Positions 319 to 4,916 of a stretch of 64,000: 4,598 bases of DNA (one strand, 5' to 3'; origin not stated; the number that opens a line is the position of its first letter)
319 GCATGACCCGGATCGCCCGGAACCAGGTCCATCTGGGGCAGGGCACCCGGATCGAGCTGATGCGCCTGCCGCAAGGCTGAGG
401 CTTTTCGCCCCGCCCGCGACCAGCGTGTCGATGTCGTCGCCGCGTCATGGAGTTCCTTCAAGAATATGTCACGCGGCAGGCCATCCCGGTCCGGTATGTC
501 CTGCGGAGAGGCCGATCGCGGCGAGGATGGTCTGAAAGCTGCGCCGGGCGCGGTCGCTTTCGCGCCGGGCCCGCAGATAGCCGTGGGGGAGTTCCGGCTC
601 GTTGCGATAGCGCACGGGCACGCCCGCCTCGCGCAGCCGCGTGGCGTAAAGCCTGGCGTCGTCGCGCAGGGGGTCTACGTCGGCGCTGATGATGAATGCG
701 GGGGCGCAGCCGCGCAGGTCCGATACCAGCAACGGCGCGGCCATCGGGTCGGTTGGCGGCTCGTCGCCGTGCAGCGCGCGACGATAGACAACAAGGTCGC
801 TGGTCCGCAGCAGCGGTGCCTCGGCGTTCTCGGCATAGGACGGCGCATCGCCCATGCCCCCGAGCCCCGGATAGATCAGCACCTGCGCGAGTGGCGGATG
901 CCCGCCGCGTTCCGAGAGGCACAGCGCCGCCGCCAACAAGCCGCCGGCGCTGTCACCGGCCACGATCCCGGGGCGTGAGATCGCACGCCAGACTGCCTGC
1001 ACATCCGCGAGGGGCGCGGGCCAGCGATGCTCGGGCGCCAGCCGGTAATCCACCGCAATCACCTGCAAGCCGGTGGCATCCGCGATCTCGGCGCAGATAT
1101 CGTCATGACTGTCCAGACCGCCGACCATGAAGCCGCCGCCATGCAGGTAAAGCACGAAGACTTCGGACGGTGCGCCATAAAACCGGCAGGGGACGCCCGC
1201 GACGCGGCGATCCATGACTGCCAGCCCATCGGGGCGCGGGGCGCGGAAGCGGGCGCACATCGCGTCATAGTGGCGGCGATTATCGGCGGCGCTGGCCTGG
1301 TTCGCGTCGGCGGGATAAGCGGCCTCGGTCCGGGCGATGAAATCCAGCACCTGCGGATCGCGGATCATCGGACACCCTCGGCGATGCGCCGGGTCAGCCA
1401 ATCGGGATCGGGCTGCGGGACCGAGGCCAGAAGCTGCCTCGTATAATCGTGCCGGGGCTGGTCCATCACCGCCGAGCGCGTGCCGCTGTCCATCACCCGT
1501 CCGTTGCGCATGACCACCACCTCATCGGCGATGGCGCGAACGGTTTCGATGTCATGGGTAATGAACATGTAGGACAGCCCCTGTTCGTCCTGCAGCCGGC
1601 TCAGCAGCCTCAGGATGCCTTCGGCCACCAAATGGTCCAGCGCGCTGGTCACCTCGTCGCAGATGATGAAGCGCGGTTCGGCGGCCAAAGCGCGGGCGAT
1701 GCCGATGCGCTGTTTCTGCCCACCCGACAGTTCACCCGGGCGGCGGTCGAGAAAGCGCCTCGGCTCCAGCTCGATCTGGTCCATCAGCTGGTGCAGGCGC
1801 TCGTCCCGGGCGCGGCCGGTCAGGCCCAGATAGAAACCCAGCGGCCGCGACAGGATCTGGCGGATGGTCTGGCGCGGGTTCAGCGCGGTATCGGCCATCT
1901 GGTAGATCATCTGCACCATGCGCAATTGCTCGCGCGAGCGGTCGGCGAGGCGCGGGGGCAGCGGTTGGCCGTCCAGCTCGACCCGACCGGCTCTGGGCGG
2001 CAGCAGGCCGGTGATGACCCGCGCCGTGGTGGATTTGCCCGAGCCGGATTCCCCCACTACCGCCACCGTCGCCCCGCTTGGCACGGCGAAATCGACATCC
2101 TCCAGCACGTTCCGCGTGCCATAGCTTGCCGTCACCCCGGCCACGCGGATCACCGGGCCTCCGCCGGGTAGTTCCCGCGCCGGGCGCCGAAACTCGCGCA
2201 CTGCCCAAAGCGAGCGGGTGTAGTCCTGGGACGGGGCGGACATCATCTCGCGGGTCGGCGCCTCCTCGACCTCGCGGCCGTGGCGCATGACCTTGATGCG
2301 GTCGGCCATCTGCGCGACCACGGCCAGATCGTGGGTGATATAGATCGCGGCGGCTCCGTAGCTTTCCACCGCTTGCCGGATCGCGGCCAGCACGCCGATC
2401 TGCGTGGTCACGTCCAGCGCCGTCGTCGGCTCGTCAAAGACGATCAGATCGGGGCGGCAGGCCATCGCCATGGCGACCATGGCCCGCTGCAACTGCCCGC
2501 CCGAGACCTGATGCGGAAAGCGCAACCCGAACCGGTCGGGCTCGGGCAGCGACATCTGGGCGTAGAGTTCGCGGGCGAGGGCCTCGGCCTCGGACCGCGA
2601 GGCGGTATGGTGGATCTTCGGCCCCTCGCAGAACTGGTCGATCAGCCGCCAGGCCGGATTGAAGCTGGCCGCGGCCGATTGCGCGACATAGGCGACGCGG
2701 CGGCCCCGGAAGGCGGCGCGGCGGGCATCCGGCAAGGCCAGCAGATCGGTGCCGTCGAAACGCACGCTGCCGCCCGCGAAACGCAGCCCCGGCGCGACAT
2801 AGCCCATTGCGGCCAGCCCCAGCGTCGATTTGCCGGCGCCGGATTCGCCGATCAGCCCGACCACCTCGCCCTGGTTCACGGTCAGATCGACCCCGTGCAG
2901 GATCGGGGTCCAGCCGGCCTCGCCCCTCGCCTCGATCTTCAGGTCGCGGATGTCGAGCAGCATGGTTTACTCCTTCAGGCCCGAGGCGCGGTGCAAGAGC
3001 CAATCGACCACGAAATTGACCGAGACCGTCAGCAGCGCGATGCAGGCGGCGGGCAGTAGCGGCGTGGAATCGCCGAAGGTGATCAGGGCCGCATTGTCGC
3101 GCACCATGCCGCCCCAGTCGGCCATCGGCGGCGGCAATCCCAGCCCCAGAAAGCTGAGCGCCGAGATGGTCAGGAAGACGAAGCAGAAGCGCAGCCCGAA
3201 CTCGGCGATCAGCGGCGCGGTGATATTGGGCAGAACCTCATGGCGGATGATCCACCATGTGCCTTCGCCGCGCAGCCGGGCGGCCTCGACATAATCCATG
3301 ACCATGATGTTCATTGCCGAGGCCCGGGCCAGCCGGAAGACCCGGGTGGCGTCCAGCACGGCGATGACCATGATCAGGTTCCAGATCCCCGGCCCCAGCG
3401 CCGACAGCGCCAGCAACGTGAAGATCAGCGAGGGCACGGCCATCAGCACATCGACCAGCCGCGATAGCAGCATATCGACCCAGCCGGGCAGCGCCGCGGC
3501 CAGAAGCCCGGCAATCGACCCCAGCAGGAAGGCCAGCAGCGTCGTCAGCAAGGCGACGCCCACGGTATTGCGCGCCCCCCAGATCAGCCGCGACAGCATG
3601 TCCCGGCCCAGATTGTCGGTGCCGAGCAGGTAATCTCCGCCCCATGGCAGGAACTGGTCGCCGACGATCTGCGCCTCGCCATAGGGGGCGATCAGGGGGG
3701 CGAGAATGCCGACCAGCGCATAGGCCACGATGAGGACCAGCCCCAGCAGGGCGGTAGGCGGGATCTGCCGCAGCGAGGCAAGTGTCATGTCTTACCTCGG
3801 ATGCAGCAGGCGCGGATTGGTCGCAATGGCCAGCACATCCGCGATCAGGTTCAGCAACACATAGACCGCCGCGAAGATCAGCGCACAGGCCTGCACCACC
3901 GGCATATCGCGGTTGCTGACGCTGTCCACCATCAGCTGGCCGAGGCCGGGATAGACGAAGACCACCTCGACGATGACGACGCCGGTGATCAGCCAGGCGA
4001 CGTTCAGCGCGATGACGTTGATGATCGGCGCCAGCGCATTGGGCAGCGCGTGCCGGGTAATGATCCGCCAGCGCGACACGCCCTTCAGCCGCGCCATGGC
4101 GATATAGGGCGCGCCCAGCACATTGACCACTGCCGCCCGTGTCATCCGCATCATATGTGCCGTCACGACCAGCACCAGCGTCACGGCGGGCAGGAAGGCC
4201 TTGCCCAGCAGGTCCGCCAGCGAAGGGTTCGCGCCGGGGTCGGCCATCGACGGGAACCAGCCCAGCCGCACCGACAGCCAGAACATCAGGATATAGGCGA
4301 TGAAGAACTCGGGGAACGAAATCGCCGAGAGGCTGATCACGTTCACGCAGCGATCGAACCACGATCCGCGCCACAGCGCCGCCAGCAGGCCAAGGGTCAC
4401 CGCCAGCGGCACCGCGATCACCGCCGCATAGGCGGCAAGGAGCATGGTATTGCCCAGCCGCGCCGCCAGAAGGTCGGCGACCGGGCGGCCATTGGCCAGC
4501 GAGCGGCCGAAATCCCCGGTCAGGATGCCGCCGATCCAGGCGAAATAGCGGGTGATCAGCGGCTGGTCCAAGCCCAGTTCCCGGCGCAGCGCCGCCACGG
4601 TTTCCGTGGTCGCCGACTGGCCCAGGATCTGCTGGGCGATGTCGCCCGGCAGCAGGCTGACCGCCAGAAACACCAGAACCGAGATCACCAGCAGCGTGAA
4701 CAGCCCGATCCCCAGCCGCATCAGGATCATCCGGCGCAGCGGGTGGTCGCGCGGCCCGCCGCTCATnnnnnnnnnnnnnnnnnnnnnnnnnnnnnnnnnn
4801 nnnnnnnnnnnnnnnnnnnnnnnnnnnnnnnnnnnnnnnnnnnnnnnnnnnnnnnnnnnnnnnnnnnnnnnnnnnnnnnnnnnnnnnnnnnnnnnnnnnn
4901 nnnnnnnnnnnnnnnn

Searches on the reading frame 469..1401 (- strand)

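Call 11: search_protein_families(library=pfam, proteins=[window:469-1401:-], max_evalue=0.00001)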
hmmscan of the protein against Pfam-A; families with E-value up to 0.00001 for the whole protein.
window:469-1401:- (310 aa): 2 families
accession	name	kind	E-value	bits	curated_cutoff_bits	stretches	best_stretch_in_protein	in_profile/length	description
PF07859.19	Abhydrolase_3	-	1.9e-54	185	25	1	83-276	1-209/210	alpha/beta hydrolase fold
PF20434.5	BD-FAE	-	2.9e-07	30.7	26.8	1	82-141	15-77/215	BD-FAE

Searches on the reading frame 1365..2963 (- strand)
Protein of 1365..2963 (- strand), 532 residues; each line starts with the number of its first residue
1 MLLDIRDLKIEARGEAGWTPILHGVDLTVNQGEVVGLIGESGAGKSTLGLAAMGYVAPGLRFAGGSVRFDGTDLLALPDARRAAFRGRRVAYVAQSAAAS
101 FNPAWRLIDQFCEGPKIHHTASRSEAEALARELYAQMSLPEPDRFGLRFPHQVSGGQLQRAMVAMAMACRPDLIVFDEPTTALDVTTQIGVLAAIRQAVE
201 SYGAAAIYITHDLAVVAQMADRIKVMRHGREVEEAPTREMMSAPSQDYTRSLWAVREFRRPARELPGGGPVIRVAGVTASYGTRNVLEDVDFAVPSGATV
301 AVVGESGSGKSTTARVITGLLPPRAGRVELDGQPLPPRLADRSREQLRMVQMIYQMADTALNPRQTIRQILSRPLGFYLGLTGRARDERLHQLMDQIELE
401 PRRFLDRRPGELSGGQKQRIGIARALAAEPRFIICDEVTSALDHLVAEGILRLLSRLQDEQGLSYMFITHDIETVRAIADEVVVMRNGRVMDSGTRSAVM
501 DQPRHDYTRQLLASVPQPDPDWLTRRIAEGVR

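Call 11: search_protein_families(library=pfam, proteins=[window:1365-2963:-], max_evalue=0.00001)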
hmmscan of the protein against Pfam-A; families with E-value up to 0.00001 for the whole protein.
window:1365-2963:- (532 aa): 7 families
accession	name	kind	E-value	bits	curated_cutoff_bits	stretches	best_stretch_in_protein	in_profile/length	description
PF00005.33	ABC_tran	-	3.5e-57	193.3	25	2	287-440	1-137/137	ABC transporter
PF02463.25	SMC_N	-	1.4e-10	41.5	40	0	299-483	26-209/220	RecF/RecN/SMC N terminal domain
PF08352.17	oligo_HPY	-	2.5e-08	34.6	27.1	0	493-524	3-34/65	Oligopeptide/dipeptide transporter, C-terminal region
PF13304.12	AAA_21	-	2.7e-08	34.7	27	0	143-216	229-303/304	AAA domain, putative AbiEii toxin, Type IV TA system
PF13191.12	AAA_16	-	1.5e-07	32.5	32.6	0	296-441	21-143/167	AAA ATPase domain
PF13401.12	AAA_22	-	2.6e-07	31.4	27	0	300-468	8-121/130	AAA domain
PF13555.12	AAA_29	-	2.6e-07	30.7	27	0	23-48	13-38/61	P-loop containing region of AAA domain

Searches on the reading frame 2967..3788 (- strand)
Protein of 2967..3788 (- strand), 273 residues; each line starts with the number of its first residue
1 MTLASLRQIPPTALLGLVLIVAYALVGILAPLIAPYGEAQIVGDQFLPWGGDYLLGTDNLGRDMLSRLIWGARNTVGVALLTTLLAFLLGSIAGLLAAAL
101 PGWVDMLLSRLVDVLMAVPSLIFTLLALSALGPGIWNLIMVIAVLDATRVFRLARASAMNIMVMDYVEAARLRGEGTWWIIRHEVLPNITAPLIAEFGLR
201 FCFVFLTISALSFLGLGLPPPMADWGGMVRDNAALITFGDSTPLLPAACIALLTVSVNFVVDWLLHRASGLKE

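Call 11: search_protein_families(library=pfam, proteins=[window:2967-3788:-], max_evalue=0.00001)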
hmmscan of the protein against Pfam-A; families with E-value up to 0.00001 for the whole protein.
window:2967-3788:- (273 aa): 1 family
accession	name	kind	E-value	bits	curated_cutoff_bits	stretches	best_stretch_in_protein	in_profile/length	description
PF00528.27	BPD_transp_1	-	1.2e-31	110.3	26.4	1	90-265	1-175/184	Binding-protein-dependent transport system inner membrane component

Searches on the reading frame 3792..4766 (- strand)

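Call 11: search_protein_families(library=pfam, proteins=[window:3792-4766:-], max_evalue=0.00001)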
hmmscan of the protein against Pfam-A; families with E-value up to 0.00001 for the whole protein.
window:3792-4766:- (324 aa): 2 families
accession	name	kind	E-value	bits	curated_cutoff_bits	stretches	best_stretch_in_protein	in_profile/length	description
PF00528.27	BPD_transp_1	-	2.2e-35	122.5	26.4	1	122-320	1-182/184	Binding-protein-dependent transport system inner membrane component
PF19300.4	BPD_transp_1_N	-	3.1e-13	50.3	23.8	1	12-85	3-76/114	Binding-prot-dependent transport system membrane comp, N-term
